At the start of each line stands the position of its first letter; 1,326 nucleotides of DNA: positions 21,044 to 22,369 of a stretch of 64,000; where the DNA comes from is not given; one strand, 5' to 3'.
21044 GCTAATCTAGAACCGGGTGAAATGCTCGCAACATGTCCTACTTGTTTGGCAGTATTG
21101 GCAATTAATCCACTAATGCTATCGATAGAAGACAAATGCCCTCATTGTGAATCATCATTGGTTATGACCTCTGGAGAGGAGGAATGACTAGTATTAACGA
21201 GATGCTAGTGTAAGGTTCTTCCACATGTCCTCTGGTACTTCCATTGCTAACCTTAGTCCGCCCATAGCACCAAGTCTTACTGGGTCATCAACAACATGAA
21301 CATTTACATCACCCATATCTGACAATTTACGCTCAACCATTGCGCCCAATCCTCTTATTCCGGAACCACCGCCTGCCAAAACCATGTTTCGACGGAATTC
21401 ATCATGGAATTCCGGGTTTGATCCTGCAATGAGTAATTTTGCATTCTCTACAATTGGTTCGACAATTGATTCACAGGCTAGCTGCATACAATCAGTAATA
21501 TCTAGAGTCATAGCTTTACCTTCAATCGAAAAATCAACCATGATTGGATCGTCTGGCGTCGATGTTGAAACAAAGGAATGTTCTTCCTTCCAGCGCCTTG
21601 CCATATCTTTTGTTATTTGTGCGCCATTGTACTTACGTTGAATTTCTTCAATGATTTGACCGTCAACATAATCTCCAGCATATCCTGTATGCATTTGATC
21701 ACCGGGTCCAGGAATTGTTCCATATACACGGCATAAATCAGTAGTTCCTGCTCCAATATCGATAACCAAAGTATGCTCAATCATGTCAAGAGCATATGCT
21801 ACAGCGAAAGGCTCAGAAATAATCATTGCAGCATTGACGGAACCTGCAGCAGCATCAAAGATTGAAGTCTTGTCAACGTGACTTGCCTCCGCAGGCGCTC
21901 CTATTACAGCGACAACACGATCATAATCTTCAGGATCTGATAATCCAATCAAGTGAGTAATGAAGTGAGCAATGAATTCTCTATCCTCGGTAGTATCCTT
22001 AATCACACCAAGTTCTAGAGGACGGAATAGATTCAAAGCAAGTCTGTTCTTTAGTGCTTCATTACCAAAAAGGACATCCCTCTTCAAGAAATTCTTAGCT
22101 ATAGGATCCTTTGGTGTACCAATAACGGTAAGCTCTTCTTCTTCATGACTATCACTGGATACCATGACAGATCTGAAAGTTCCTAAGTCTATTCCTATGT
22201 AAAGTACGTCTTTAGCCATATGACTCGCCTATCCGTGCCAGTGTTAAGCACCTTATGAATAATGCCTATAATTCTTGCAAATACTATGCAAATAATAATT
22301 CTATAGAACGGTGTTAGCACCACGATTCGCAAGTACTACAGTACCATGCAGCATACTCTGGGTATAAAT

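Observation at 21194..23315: MamK-like actin filament gene paired with an uncharacterised double-zinc-ribbon protein in an archaeon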

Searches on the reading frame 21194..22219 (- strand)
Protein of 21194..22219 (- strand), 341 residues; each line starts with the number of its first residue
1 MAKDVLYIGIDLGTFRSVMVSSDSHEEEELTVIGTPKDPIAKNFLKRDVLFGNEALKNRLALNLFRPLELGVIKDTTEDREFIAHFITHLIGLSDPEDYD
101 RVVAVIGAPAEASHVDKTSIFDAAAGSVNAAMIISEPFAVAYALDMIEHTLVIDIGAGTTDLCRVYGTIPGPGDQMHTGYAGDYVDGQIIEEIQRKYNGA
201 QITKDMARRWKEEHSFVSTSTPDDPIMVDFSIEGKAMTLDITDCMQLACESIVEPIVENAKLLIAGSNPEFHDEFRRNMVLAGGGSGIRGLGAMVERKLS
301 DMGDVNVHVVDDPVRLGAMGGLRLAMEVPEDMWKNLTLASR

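Call 3: search_protein_families(library=pfam, proteins=[window:21194-22219:-], max_evalue=0.1)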
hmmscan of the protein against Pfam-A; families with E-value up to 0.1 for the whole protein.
window:21194-22219:- (341 aa): 6 families
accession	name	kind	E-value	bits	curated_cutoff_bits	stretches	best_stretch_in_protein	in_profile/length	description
PF06723.19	MreB_Mbl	-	1.4e-24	87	27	1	8-324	4-318/327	MreB/Mbl protein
PF25229.1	Salactin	-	1.1e-11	44.8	27.1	1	8-326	4-332/335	Salactin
PF00022.25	Actin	-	3.1e-07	29.8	27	1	31-196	44-190/410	Actin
PF25216.1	Volactin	-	0.00014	21.9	35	1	62-321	74-317/321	Volactin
PF00012.26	HSP70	-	0.02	13.6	20.6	0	104-163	136-201/599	Hsp70 protein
PF14450.12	FtsA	-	0.076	13.8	31.8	0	152-310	2-103/127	Cell division protein FtsA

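Call 4: search_protein_families(library=ncbifam, proteins=[window:21194-22219:-], max_evalue=0.1)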
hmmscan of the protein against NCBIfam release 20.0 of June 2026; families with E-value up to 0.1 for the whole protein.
window:21194-22219:- (341 aa): 15 families
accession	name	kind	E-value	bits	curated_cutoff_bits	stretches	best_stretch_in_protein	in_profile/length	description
NF040964.1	MamK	subfamily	1.9e-106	355.9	400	1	6-337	1-331/335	MamK family actin-like protein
NF053558.1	BeeR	equivalog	1.2e-61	208.6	530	1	6-336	1-348/349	BeeR family actin-like protein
NF010539.0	PRK13927.1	subfamily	2.5e-24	85.8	293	1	8-323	9-324/339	rod shape-determining protein MreB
TIGR00904.1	mreB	subfamily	2e-22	79.7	365.75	1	8-321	5-322/334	MreB/Mrl family cell shape determining protein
NF010540.1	PRK13929.1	exception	1.6e-15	57.1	515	1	7-322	6-321/334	rod-share determining protein MreBH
NF053533.1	salactin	equivalog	1.6e-14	53.7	400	1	8-326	4-333/335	actin-like salactin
NF011660.0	PRK15080.1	equivalog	5.4e-06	25.8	182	1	124-161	118-154/277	ethanolamine utilization protein EutJ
TIGR01174.1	ftsA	equivalog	0.00037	19.7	175.85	0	151-299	199-338/371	cell division protein FtsA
TIGR01991.1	HscA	equivalog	0.0004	19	708.55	1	102-259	131-299/600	Fe-S protein assembly chaperone HscA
TIGR02529.1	EutJ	subfamily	0.00098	18.7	152.1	1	123-163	84-123/239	ethanolamine utilization protein EutJ family protein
NF003520.0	PRK05183.1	subfamily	0.001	17.6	620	1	103-212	152-270/621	Fe-S protein assembly chaperone HscA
NF001413.0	PRK00290.1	equivalog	0.0034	15.8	648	1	104-163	136-199/625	molecular chaperone DnaK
NF010498.0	PRK13917.1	equivalog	0.0065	15.7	417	1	150-275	187-309/344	plasmid segregation protein ParM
TIGR02350.1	prok_dnaK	equivalog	0.0093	14.4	822.55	1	104-192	133-230/596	molecular chaperone DnaK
TIGR01175.1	pilM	subfamily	0.036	13.1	133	1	187-300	221-307/348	type IV pilus assembly protein PilM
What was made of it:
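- On MamK family (NCBIfam NF040964): The window protein scores 355.9 bits (call 4).
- On BeeR: 208.6 bits (call 4).
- On Salactin / Volactin: Pfam Salactin: 44.8 bits against 27.1, which passes, but this is far weaker than the MamK match (calls 3, 4).
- On ParM / Ta0583 / crenactin: ParM scores 15.7 bits against a cut-off of 417 (call 4).
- Closest known: ParM-ParR, AlfA-AlfB and Alp7A-Alp7R. Different: The ParM model scores only 16 bits (call 4).
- The NCBIfam MamK model gives 355.9 bits over the full length (call 4). NCBIfam MreB models give only 57-86 bits against cut-offs of 293-515, while the MamK model gives 356 (call 4).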

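Call 5: search_solved_structures(query=window:21194-22219:-, max_evalue=0.01, show_alignments=2)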
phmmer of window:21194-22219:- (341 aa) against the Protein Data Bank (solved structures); distinct sequences matched with E-value up to 0.01: 16.
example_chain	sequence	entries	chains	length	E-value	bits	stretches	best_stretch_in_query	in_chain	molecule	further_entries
5ljw_A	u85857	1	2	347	2.2e-74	253.9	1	2-336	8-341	Actin-like ATPase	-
5jyg_A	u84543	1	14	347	2e-73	250.7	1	2-336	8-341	Actin-like ATPase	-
5ljv_A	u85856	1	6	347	2.8e-73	250.3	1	2-336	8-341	Actin-like ATPase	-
8r2n_A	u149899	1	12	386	5.5e-44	154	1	7-335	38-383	Actin/actin family protein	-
1jce_A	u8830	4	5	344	1.4e-14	57.3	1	8-299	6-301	ROD SHAPE-DETERMINING PROTEIN MREB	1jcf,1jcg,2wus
7zpt_M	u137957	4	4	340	8e-13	51.6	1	8-321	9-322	Cell shape-determining protein MreB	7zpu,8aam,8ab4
8azg_M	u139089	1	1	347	8.6e-13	51.5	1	8-321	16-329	Cell shape-determining protein MreB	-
6i4k_A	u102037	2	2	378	0.0002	23.9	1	13-219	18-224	Actin-1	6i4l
3gl1_A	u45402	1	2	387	0.00032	23.3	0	80-205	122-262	Heat shock protein SSB1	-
6i4g_A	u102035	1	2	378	0.00037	23.1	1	13-219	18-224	Actin-1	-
7aln_A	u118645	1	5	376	0.0005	22.7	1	13-219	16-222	Actin-1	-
4cbu_A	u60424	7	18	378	0.00051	22.6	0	13-219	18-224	Actin-1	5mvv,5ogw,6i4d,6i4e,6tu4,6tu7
6i4f_A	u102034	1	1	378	0.00051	22.6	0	13-219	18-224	Actin-1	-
6i4h_A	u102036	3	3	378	0.0007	22.2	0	13-219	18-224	Actin-1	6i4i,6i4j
8trm_A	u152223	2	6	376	0.0011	21.6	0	14-218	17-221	Actin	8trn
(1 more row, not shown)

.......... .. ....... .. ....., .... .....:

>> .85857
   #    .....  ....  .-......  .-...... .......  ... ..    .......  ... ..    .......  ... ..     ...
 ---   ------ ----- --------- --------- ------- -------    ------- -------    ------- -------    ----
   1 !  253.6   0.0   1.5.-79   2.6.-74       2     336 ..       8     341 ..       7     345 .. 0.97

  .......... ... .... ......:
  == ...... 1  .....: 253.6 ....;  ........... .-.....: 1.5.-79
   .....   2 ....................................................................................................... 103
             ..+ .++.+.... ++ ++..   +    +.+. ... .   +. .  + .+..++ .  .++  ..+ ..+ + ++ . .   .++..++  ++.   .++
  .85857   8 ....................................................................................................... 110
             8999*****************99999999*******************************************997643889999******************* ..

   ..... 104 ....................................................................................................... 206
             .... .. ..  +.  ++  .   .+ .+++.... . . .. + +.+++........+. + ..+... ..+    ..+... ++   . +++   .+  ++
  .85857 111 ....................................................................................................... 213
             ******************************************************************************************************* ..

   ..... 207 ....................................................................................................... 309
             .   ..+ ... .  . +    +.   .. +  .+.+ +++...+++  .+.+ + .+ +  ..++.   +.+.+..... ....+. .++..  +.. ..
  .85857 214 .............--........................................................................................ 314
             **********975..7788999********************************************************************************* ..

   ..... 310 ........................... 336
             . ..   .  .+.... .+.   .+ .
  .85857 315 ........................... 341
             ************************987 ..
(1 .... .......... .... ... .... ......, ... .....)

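Call 9: find_homologous_proteins(query=window:21194-22219:-, max_evalue=1e-10)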
Query window:21194-22219:- (341 aa): 4207 proteins with E <= 1e-10 among 8000 candidates; the best 120 are listed.
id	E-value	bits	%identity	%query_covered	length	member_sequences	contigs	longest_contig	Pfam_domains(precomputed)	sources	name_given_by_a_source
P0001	8.8e-208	707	92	100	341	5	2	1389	PF25216.1,PF06723.20,PF25229.2,PF00022.26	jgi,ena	-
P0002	2.7e-207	706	90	100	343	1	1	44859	PF06723.20,PF25229.2,PF00022.26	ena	-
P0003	3.1e-207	705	92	100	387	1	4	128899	PF25216.1,PF06723.20,PF25229.2,PF00022.26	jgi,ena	jgi:rod shape-determining protein MreB and related proteins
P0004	6.1e-207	704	91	100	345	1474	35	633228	PF25216.1,PF06723.20,PF25229.2,PF00022.26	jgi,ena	jgi:rod shape-determining protein MreB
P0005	7.0e-207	704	92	100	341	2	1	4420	PF25216.1,PF06723.20,PF25229.2,PF00022.26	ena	-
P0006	8.2e-207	704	91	100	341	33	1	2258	PF25216.1,PF06723.20,PF25229.2,PF00022.26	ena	-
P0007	1.3e-206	703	91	100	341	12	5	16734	PF25216.1,PF06723.20,PF25229.2,PF00022.26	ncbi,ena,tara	tara:strand:+ start:725 stop:1750 length:1026 start_codon:yes stop_codon:yes gene_type:complete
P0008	1.3e-206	703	91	100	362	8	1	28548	PF25216.1,PF06723.20,PF25229.2,PF00022.26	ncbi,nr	ncbi:MAG: hypothetical protein CXT71_06620 [Methanobacteriota archaeon]|nr:MAG: hypothetical protein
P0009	3.8e-205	699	91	100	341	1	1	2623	PF25216.1,PF06723.20,PF25229.2,PF00022.26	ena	-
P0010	1.4e-203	693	90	100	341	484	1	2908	PF25216.1,PF06723.20,PF25229.2,PF00022.26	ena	-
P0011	7.5e-203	691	90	100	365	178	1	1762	PF25216.1,PF06723.20,PF25229.2,PF00022.26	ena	-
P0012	1.8e-202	690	90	100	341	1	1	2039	PF06723.20,PF25229.2,PF00022.26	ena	-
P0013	2.4e-202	689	89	100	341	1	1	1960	PF06723.20,PF25229.2,PF00022.26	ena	-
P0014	1.0e-201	687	89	100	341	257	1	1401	PF25216.1,PF06723.20,PF25229.2,PF00022.26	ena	-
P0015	1.3e-201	687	89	100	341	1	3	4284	PF25216.1,PF06723.20,PF25229.2,PF00022.26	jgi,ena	-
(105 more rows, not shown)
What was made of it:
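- NCBI and JGI records name its homologues MreB (call 9).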

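Call 26: search_protein_representatives(protein=window:21194-22219:-)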
Query: 341 residues. Proteins with E-value up to 0.001 (for the whole library): 1114; up to 1e-10: 461; up to 1e-30: 143. The best 150 are listed.
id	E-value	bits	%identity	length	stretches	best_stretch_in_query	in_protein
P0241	3.5e-129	447.2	91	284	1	1-222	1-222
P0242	4.1e-109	381.2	93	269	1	1-188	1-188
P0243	7.7e-105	367.2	88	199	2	87-253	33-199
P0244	1.7e-94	333.2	47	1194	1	3-336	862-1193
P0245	6.0e-94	331.4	49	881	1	4-336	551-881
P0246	2.0e-92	326.4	47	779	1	2-335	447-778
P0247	4.0e-92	325.4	47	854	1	3-337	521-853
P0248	2.0e-91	323.1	47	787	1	3-336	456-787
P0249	2.2e-91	323.0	45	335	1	3-335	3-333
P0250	1.1e-90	320.7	48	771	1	3-335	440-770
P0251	3.0e-90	319.2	49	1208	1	4-335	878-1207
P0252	8.5e-90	317.7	45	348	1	5-338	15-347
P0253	1.6e-89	316.8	47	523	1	4-335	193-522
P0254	1.8e-89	316.7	46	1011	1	3-336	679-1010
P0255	2.8e-89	316.0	47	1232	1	3-335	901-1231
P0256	9.4e-87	307.7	46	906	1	3-335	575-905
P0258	2.5e-84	299.8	45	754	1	2-336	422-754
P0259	8.6e-84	298.0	44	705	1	4-336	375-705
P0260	9.9e-83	294.5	45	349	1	6-334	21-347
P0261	1.2e-82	294.2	44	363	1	4-336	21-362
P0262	5.7e-82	292.0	43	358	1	4-336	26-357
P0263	4.7e-76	272.6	43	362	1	3-335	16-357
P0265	6.7e-72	258.9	42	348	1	3-336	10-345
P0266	5.2e-70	252.7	41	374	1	4-336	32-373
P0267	9.0e-70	251.9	43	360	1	4-338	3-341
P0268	1.3e-68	248.1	40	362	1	1-337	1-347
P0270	1.1e-67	245.0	39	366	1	3-334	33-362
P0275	3.3e-62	227.0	38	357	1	7-336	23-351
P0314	2.1e-46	175.1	32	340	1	4-335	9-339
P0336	2.1e-38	148.8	34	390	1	7-336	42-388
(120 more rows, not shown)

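Call 29: list_cluster_members(proteins=[P0244, P0245, P0246, P0250, P0253, P0249, P0252, P0260, P0261, P0262])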
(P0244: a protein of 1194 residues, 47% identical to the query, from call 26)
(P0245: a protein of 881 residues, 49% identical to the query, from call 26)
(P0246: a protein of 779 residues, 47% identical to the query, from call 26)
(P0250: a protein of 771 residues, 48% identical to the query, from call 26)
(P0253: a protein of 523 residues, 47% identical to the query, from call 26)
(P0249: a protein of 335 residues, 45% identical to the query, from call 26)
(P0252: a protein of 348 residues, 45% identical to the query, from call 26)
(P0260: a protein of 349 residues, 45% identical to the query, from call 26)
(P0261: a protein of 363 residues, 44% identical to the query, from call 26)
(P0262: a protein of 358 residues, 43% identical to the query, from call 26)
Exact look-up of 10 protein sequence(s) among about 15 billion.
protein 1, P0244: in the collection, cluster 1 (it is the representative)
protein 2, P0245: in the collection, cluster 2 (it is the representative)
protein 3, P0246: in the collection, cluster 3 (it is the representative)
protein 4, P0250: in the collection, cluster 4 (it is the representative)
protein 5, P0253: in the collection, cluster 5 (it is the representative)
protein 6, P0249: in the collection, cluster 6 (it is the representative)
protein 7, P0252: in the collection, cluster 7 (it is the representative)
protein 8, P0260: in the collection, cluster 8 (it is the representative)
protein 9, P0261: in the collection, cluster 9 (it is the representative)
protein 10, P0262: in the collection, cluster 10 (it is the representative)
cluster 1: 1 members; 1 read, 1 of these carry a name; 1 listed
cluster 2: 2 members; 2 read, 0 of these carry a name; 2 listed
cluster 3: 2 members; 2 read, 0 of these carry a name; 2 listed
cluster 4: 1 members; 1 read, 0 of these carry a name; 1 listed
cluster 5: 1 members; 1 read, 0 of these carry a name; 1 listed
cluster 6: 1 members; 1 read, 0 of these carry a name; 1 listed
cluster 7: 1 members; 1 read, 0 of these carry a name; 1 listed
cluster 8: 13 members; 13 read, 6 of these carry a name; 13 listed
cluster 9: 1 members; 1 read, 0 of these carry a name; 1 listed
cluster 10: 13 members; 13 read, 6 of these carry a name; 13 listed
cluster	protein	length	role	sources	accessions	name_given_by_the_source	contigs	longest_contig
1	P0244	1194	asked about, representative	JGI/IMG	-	rod shape-determining protein MreB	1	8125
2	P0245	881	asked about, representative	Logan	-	-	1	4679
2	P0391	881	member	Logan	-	-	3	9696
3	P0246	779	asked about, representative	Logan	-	-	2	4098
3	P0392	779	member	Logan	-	-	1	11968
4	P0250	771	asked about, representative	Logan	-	-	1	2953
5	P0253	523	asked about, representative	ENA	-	-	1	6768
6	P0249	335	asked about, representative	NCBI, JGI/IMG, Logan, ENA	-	-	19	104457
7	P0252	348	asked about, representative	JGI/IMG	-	-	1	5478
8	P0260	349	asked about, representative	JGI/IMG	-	rod shape-determining protein MreB and related proteins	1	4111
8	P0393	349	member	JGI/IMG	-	rod shape-determining protein MreB and related proteins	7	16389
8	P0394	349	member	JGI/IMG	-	rod shape-determining protein MreB and related proteins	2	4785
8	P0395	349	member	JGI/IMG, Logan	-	rod shape-determining protein MreB and related proteins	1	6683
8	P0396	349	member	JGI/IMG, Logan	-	rod shape-determining protein MreB and related proteins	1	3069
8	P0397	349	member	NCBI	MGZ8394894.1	MAG: MamK family actin-like protein [Nitrospira sp.]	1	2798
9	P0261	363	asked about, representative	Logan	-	-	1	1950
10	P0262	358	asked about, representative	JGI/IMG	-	-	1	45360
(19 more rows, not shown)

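Call 32: find_encoding_contigs(protein=P0249, flank=6000, max_places=4)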
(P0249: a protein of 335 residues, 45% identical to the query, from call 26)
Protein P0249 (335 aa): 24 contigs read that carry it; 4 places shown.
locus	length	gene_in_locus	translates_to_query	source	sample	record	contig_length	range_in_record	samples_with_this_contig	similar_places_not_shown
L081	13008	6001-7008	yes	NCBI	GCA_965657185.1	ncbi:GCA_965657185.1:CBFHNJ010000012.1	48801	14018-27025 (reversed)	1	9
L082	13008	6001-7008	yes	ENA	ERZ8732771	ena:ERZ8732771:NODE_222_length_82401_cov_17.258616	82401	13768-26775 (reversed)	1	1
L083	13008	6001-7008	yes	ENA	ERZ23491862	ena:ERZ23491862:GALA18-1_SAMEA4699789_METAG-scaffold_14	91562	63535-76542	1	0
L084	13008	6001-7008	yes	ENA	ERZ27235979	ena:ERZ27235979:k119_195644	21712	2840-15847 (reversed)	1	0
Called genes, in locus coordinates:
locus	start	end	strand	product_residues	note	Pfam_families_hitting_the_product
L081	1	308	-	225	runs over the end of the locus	PF00072:Response_reg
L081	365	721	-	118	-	PF08899:DUF1844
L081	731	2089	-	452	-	PF02881:SRP54_N, PF03308:MeaB (faint), PF06414:Zeta_toxin (weak), PF13401:AAA_22 (weak), PF13604:AAA_30, PF00004:AAA (weak), PF00448:SRP54, PF13207:AAA_17 (weak)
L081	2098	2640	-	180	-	PF02996:Prefoldin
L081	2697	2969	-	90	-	PF01775:Ribosomal_L18A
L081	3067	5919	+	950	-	PF00082:Peptidase_S8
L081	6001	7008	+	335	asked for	PF06723:MreB_Mbl, PF25229:Salactin (weak), PF00022:Actin (weak), PF25216:Volactin (faint), PF00022:Actin (weak)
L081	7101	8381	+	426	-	-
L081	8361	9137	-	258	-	PF01884:PcrB, PF00977:His_biosynth (weak)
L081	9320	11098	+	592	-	PF00664:ABC_membrane, PF00005:ABC_tran, PF02463:SMC_N (faint)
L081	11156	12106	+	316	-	PF01036:Bac_rhodopsin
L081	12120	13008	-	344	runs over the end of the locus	PF01757:Acyl_transf_3, PF07786:HGSNAT_cat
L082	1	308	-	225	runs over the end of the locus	PF00072:Response_reg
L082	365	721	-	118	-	PF08899:DUF1844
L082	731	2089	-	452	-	PF02881:SRP54_N, PF03308:MeaB (faint), PF06414:Zeta_toxin (weak), PF13401:AAA_22 (weak), PF13604:AAA_30, PF00004:AAA (weak), PF00448:SRP54, PF13207:AAA_17 (weak)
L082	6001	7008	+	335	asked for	PF06723:MreB_Mbl, PF25229:Salactin (weak), PF00022:Actin (weak), PF25216:Volactin (faint), PF00022:Actin (weak)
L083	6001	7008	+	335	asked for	PF06723:MreB_Mbl, PF25229:Salactin (weak), PF00022:Actin (weak), PF25216:Volactin (faint), PF00022:Actin (weak)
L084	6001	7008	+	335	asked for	PF06723:MreB_Mbl, PF25229:Salactin (weak), PF00022:Actin (weak), PF25216:Volactin (faint), PF00022:Actin (weak)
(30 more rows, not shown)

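Call 35: find_encoding_contigs(protein=P0392, flank=8000, max_places=2)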
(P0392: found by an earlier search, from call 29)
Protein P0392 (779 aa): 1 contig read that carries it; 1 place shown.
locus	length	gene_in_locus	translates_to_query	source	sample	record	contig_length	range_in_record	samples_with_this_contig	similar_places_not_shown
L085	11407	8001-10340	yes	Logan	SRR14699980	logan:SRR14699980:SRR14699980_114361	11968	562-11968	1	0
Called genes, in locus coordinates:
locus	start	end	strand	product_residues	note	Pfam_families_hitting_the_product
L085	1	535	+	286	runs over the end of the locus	PF02811:PHP (weak)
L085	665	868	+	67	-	PF00313:CSD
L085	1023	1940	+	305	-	PF00892:EamA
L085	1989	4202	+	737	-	PF07690:MFS_1, PF13646:HEAT_2 (faint)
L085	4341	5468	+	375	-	PF02163:Peptidase_M50, PF00571:CBS (faint)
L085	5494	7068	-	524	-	PF13231:PMT_2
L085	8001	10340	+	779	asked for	PF00022:Actin (weak), PF06723:MreB_Mbl, PF25229:Salactin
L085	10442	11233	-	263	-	PF03309:Pan_kinase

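Call 36: find_encoding_contigs(protein=P0244, flank=8000, max_places=2)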
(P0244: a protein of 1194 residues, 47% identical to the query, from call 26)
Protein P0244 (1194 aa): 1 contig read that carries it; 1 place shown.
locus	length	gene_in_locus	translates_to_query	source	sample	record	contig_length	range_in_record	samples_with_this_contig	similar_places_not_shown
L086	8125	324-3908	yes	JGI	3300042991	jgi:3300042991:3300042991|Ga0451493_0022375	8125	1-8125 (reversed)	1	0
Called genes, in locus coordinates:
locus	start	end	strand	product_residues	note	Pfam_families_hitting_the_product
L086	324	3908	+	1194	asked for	PF00022:Actin (faint), PF06723:MreB_Mbl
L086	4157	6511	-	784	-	PF01551:Peptidase_M23 (weak), PF27332:TP_0781 (faint), PF19077:Big_13 (weak)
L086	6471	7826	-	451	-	PF13579:Glyco_trans_4_4, PF13439:Glyco_transf_4, PF00534:Glycos_transf_1, PF13692:Glyco_trans_1_4 (weak)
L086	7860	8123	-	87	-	?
